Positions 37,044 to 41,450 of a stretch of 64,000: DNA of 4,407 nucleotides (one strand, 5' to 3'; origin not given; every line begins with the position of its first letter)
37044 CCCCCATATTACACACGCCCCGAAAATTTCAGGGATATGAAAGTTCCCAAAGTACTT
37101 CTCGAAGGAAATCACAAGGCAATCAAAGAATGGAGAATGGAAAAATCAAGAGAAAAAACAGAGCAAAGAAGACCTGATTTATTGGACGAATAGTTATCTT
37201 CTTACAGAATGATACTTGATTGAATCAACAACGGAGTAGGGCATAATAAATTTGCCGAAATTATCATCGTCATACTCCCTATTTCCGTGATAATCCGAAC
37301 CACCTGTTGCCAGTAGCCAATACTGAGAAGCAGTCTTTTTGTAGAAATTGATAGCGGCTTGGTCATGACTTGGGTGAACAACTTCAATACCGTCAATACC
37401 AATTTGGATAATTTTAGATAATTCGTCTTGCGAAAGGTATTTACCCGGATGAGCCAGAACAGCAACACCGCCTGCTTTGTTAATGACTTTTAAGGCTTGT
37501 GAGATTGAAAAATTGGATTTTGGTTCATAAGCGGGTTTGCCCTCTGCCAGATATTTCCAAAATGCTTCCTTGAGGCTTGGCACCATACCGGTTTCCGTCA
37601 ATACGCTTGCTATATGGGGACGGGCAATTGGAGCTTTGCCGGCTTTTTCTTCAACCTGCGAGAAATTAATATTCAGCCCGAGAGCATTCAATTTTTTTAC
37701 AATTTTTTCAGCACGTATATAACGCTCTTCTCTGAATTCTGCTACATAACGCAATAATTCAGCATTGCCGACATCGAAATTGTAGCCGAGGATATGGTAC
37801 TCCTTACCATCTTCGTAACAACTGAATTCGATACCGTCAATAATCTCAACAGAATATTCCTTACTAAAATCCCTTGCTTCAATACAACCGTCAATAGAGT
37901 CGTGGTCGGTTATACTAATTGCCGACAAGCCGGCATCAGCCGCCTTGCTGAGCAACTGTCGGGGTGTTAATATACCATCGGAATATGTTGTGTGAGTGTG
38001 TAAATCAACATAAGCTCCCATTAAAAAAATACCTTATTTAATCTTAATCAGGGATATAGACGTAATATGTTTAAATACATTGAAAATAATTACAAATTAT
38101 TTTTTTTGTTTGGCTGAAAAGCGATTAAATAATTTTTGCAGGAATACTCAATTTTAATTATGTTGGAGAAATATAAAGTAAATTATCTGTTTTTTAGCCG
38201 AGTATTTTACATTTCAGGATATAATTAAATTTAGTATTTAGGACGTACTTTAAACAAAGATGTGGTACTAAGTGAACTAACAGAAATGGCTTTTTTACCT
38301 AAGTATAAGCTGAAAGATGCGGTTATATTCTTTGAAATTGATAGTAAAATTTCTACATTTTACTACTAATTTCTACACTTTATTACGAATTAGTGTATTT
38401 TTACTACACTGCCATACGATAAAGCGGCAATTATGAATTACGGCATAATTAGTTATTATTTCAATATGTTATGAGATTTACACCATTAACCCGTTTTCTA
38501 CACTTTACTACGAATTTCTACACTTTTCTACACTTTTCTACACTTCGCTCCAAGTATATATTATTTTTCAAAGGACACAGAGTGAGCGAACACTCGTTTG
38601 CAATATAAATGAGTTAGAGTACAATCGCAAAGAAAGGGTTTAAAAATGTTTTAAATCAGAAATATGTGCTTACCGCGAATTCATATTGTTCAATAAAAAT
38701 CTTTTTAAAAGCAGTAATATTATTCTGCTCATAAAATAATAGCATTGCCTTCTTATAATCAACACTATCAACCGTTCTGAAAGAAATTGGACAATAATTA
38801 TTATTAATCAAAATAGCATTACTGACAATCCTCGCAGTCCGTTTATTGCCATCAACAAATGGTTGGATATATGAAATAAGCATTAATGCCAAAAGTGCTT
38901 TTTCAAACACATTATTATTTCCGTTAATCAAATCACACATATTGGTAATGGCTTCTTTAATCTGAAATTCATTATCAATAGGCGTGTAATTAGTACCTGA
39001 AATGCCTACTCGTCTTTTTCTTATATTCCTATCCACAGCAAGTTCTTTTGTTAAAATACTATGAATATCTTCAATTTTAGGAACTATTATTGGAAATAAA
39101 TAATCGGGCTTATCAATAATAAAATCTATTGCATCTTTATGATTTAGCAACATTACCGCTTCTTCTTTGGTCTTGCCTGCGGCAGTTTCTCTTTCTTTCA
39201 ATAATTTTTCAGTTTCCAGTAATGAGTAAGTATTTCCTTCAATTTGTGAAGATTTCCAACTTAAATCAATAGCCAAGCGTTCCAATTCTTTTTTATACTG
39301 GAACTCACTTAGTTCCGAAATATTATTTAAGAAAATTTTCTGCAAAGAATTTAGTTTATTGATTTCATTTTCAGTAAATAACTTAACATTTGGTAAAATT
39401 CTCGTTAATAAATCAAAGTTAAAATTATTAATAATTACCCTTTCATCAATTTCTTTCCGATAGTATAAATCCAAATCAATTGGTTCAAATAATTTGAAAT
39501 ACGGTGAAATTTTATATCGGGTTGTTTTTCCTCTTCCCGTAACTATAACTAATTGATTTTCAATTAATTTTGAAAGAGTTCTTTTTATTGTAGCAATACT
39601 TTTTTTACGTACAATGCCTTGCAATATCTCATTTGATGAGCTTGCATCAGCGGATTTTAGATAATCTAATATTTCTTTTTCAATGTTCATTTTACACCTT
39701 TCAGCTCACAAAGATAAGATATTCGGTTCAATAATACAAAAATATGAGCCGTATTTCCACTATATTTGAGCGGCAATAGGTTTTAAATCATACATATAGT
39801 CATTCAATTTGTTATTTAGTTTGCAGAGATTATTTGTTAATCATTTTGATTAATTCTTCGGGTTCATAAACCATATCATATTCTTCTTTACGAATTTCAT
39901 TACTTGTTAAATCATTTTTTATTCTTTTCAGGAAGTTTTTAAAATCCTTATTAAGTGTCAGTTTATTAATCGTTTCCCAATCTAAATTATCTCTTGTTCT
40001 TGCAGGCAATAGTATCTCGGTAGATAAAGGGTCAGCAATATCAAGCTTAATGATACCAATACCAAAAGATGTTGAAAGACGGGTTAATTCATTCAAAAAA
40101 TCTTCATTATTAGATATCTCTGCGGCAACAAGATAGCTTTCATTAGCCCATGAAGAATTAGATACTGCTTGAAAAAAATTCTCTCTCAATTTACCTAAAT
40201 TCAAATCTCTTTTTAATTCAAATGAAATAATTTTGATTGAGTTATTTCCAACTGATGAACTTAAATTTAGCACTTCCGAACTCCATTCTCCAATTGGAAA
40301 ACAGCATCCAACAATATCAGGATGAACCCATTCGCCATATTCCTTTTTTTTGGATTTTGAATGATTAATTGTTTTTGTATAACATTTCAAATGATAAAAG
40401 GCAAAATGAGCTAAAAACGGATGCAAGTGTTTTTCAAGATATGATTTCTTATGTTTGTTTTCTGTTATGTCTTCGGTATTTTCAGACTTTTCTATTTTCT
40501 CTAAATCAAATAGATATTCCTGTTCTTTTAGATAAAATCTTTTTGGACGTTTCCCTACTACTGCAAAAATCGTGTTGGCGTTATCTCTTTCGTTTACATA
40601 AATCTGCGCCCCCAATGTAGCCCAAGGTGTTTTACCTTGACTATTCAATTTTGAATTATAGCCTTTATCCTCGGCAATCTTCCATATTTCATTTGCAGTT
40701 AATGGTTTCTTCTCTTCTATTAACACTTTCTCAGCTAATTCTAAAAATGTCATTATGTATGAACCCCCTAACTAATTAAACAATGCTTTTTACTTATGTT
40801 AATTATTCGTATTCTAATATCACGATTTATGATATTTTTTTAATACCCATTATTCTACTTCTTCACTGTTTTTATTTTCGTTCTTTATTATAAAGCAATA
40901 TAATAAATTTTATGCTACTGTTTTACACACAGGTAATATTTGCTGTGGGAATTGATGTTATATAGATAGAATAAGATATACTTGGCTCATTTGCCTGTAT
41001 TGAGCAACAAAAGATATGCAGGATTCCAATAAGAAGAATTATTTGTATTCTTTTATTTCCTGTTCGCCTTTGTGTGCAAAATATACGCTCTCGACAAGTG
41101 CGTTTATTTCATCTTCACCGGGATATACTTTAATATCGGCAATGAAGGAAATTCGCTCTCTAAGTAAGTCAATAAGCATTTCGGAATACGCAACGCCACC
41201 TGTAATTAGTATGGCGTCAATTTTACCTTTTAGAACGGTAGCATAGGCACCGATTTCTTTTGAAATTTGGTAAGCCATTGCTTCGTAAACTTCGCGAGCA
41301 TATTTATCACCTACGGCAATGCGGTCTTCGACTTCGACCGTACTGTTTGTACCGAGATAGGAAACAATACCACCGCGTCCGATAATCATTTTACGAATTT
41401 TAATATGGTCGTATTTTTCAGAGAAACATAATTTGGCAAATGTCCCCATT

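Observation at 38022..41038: Low-GC two-gene insert (HARE-HTH/nuclease-like + degenerate Fic) with repeat array: candidate uncharacterised defence/toxin module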

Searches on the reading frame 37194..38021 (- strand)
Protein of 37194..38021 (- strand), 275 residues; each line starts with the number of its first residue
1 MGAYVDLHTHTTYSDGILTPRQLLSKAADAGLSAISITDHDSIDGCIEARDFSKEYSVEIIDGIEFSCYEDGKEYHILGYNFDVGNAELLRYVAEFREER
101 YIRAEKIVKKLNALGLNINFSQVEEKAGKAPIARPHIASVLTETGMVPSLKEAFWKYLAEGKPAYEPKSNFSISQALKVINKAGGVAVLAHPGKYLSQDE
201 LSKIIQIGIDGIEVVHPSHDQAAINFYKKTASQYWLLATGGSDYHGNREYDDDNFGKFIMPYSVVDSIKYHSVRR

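Call 6: search_protein_families(library=pfam, proteins=[window:37194-38021:-], max_evalue=0.1)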
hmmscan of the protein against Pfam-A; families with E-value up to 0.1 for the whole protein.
window:37194-38021:- (275 aa): 1 family
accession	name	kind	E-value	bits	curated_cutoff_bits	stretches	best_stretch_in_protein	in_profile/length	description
PF02811.25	PHP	-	4.5e-12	47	26.4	1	6-78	1-76/164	PHP domain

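Call 7: search_protein_families(library=ncbifam, proteins=[window:37194-38021:-], max_evalue=0.1)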
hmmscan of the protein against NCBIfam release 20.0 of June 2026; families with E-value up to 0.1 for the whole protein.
window:37194-38021:- (275 aa): 23 families
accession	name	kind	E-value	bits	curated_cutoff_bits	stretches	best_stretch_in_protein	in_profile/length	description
NF041577.1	nside_bi_sphtase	equivalog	2.3e-59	200.8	400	1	4-253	3-258/276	3',5'-nucleoside bisphosphate phosphatase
NF047791.1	RNaseRnm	equivalog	4.3e-57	193.5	375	1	5-249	3-254/275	RNase RNM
NF041661.1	Cycl_ph_dihydrol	equivalog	1.2e-34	119.8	500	1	6-247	1-246/259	phosphoribosyl 1,2-cyclic phosphate 1,2-diphosphodiesterase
NF038032.1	CehA_McbA_metalo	domain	3.2e-17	62.9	80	2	5-84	5-81/315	CehA/McbA family metallohydrolase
NF004981.0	PRK06361.1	equivalog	1.4e-09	37.6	117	1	5-66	2-71/217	histidinol phosphate phosphatase domain-containing protein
NF001688.0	PRK00448.1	equivalog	2e-09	35.6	873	1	5-77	339-413/1445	PolC-type DNA polymerase III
NF045780.1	TrlF_fam_ATP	equivalog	1.8e-08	33.6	350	1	6-80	9-95/944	TrlF family AAA-like ATPase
NF004225.0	PRK05672.1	subfamily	3.3e-08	32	939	1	3-80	5-85/1047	error-prone DNA polymerase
TIGR01405.1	polC_Gram_pos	equivalog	9e-08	30.3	1043.45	1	5-74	105-176/1211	DNA polymerase III subunit alpha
NF006251.0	PRK08392.1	equivalog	7.2e-07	28.9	212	1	5-73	2-77/216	hypothetical protein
NF005298.0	PRK06826.1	equivalog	9.5e-07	26.9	1260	1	3-65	4-68/1151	DNA polymerase III subunit alpha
NF004226.0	PRK05673.1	equivalog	1.1e-06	26.9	1002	1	3-71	5-75/1146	DNA polymerase III subunit alpha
TIGR00594.1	polc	superfamily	2.5e-06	25.8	434.35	1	4-72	1-71/1022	DNA polymerase III subunit alpha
NF005617.0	PRK07374.1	equivalog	0.00016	19.7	1653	1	3-65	2-66/1170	DNA polymerase III subunit alpha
NF006375.0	PRK08609.1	equivalog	0.00024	19.8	426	1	6-41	338-373/571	DNA polymerase/3'-5' exonuclease PolX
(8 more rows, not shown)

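Call 24: find_homologous_proteins(query=window:37194-38021:-)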
Query window:37194-38021:- (275 aa): 7662 proteins with E <= 0.001 among 8000 candidates; the best 120 are listed.
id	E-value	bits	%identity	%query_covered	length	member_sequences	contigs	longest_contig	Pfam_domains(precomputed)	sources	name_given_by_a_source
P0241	2.3e-163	560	89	100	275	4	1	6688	PF02811.27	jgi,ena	jgi:predicted metal-dependent phosphoesterase TrpH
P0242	2.3e-145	501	80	100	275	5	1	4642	PF02811.27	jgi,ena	-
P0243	2.7e-145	501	79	100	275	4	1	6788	PF02811.27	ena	-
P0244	4.9e-144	497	77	100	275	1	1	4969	PF02811.27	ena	-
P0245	2.2e-143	495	76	100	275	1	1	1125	PF02811.27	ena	-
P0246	2.6e-143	494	77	100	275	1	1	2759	PF02811.27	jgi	-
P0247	5.2e-142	490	77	100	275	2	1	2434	PF02811.27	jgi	-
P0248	1.2e-139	482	74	100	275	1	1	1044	PF02811.27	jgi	jgi:3',5'-nucleoside bisphosphate phosphatase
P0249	4.3e-138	477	74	100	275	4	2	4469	PF02811.27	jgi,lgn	jgi:hypothetical protein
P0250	2.8e-137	475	75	100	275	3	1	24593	PF02811.27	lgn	-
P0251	2.8e-128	445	71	100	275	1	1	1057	PF02811.27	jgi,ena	-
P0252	2.9e-128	445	70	100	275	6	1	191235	PF02811.27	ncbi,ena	-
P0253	1.0e-121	424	66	100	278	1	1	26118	PF02811.27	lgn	-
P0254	2.5e-106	373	58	100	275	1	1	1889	PF02811.27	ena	-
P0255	1.8e-103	364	59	100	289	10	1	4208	PF02811.27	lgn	-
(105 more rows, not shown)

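Call 26: find_encoding_contigs(protein=P0241, flank=10000, max_places=3)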
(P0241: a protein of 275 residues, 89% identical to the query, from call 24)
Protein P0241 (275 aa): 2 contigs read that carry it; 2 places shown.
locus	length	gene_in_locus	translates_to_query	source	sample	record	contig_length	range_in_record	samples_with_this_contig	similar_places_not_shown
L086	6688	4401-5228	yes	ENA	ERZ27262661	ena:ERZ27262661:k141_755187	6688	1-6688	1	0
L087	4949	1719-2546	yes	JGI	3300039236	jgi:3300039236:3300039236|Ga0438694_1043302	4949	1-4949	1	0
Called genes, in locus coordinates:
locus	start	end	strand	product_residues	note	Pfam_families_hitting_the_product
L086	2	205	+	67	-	?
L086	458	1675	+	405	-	PF00926:DHBP_synthase, PF00925:GTP_cyclohydro2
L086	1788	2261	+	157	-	PF03449:GreA_GreB_N, PF01272:GreA_GreB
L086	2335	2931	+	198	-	PF04542:Sigma70_r2, PF08281:Sigma70_r4_2, PF04545:Sigma70_r4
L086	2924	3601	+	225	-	-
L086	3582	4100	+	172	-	-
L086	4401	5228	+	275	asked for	PF02811:PHP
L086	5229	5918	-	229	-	PF01746:tRNA_m1G_MT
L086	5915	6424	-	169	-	PF05239:PRC (weak), PF24986:PRC_RimM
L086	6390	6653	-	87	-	-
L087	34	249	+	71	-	PF08281:Sigma70_r4_2, PF04545:Sigma70_r4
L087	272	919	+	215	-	-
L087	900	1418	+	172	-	-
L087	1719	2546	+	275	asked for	PF02811:PHP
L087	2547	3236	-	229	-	PF01746:tRNA_m1G_MT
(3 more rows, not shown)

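Call 27: find_encoding_contigs(protein=P0252, flank=10000, max_places=2)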
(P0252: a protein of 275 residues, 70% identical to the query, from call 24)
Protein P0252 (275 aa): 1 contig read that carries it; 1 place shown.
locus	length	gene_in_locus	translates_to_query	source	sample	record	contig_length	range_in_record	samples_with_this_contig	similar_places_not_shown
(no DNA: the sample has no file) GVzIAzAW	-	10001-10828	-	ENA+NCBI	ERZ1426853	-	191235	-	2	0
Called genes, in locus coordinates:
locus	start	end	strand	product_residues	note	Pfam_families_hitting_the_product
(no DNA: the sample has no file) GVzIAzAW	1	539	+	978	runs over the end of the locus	PF02463:SMC_N (faint), PF03193:RsgA_GTPase (faint), PF00005:ABC_tran (faint), PF13191:AAA_16 (faint), PF13555:AAA_29 (faint), PF20703:nSTAND1 (faint), PF17760:UvrA_inter, PF17755:UvrA_DNA-bind, +1 more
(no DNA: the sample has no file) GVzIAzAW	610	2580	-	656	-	PF17132:Glyco_hydro_106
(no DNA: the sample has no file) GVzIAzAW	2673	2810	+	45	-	-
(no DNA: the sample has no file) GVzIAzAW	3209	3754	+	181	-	PF04542:Sigma70_r2 (faint), PF08281:Sigma70_r4_2, PF04545:Sigma70_r4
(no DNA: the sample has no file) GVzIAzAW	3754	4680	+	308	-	-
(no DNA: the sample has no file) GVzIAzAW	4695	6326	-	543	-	-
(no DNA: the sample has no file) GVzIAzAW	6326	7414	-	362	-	-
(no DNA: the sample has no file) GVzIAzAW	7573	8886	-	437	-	PF13650:Asp_protease_2 (weak), PF13975:gag-asp_proteas (weak)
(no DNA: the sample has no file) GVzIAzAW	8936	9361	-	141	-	PF02410:RsfS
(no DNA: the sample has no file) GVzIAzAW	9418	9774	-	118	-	PF13399:LytR_C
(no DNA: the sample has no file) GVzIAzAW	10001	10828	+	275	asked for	PF02811:PHP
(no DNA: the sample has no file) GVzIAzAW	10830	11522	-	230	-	PF01746:tRNA_m1G_MT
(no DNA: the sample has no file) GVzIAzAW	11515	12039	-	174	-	PF24986:PRC_RimM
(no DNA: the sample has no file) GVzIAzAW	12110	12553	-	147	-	PF02580:Tyr_Deacylase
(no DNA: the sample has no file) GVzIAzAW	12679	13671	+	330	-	-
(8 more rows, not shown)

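Call 28: find_encoding_contigs(protein=P0250, flank=10000, max_places=2)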
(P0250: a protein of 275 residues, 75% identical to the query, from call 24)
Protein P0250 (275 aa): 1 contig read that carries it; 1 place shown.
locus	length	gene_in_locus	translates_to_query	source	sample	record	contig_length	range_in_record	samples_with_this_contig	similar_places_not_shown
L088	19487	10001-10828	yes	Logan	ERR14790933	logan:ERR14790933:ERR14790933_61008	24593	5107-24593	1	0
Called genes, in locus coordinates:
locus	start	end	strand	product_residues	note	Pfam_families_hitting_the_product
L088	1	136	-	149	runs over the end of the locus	PF13581:HATPase_c_2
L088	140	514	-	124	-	PF01740:STAS, PF13466:STAS_2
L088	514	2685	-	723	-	PF01590:GAF (weak), PF07228:SpoIIE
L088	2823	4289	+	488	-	PF03853:YjeF_N, PF01256:Carb_kinase, PF02110:HK (weak)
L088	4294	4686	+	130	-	PF04892:VanZ-LLP1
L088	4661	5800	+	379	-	PF01702:TGT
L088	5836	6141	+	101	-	PF02699:YajC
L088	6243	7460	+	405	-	PF00926:DHBP_synthase, PF00925:GTP_cyclohydro2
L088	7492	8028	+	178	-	PF03449:GreA_GreB_N, PF01272:GreA_GreB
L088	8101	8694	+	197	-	PF04542:Sigma70_r2, PF08281:Sigma70_r4_2, PF04545:Sigma70_r4 (weak)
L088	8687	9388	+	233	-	-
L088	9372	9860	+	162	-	-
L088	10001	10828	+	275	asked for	PF02811:PHP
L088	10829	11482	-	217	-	PF01746:tRNA_m1G_MT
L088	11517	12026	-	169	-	PF05239:PRC, PF24986:PRC_RimM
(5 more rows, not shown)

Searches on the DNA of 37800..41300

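Call 21: search_rna_families(source=window, start=37800, end=41300, threshold=evalue, max_evalue=1)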
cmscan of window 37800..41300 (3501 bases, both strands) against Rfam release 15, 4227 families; matches with E-value up to 1: 1.
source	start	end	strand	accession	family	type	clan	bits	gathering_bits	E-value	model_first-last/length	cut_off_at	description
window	39125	39241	-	RF02111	IS009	Gene;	-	17.6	117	0.43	1-199/199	no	IS009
